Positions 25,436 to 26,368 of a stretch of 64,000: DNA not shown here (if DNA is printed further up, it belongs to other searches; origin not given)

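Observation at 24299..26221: Low-GC two-gene ATPase + HNH-like module resembling Septu (PtuA/PtuB) inserted between housekeeping genes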

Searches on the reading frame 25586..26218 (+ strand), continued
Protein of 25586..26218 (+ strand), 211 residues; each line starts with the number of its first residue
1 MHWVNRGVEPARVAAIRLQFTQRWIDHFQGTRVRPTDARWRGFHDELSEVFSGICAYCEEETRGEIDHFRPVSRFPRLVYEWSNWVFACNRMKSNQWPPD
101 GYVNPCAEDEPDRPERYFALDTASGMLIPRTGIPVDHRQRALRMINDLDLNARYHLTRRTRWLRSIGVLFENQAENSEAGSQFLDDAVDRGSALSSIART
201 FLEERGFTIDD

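Call 54: search_solved_structures(query=A1, max_evalue=10, show_alignments=5)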
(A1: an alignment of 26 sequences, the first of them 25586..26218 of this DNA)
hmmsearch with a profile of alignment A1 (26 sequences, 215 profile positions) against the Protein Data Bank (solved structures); distinct sequences matched with E-value up to 10: 17.
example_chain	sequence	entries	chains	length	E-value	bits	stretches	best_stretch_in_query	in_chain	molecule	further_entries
9vh1_F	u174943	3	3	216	1.5e-14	57.4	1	47-175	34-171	Retron Ec78 putative HNH endonuclease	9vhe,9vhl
22bv_F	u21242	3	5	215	3.5e-14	56.2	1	47-179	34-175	TIGR02646 family protein | PtuB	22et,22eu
9l7p_H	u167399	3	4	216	6e-14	55.4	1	47-173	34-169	TIGR02646 family protein | Retron I-A effector PtuB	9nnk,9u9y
9nnb_J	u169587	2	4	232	6.9e-14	55.2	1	47-173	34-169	Retron I-A effector PtuB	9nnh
9kjx_F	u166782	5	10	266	1.1e-13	54.6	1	47-173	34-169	TIGR02646 family protein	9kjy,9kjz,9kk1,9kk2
22bu_F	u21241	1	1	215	1.6e-12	50.7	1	47-179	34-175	TIGR02646 family protein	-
8ee7_C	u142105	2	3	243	3.8e-07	33.2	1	119-209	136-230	PtuB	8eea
9n69_F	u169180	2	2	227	7.9e-07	32.2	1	46-159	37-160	TIGR02646 family protein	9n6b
9e8z_E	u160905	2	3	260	0.00074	22.5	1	41-92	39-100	Retron Ec83 putative HNH endonuclease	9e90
9o4a_C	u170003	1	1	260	0.021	17.7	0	119-175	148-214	Retron Ec83 putative HNH endonuclease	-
4h9d_A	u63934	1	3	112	0.069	16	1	49-103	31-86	HNH endonuclease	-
9k30_A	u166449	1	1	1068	0.13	15.1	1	54-104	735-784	TbaIscB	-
9ko9_A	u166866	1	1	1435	0.17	14.7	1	13-99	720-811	CRISPR-associated endonuclease Cas9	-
8umf_A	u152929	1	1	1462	0.18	14.7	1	13-99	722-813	Cas9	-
9kor_A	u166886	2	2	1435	0.59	13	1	13-76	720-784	CRISPR-associated endonuclease Cas9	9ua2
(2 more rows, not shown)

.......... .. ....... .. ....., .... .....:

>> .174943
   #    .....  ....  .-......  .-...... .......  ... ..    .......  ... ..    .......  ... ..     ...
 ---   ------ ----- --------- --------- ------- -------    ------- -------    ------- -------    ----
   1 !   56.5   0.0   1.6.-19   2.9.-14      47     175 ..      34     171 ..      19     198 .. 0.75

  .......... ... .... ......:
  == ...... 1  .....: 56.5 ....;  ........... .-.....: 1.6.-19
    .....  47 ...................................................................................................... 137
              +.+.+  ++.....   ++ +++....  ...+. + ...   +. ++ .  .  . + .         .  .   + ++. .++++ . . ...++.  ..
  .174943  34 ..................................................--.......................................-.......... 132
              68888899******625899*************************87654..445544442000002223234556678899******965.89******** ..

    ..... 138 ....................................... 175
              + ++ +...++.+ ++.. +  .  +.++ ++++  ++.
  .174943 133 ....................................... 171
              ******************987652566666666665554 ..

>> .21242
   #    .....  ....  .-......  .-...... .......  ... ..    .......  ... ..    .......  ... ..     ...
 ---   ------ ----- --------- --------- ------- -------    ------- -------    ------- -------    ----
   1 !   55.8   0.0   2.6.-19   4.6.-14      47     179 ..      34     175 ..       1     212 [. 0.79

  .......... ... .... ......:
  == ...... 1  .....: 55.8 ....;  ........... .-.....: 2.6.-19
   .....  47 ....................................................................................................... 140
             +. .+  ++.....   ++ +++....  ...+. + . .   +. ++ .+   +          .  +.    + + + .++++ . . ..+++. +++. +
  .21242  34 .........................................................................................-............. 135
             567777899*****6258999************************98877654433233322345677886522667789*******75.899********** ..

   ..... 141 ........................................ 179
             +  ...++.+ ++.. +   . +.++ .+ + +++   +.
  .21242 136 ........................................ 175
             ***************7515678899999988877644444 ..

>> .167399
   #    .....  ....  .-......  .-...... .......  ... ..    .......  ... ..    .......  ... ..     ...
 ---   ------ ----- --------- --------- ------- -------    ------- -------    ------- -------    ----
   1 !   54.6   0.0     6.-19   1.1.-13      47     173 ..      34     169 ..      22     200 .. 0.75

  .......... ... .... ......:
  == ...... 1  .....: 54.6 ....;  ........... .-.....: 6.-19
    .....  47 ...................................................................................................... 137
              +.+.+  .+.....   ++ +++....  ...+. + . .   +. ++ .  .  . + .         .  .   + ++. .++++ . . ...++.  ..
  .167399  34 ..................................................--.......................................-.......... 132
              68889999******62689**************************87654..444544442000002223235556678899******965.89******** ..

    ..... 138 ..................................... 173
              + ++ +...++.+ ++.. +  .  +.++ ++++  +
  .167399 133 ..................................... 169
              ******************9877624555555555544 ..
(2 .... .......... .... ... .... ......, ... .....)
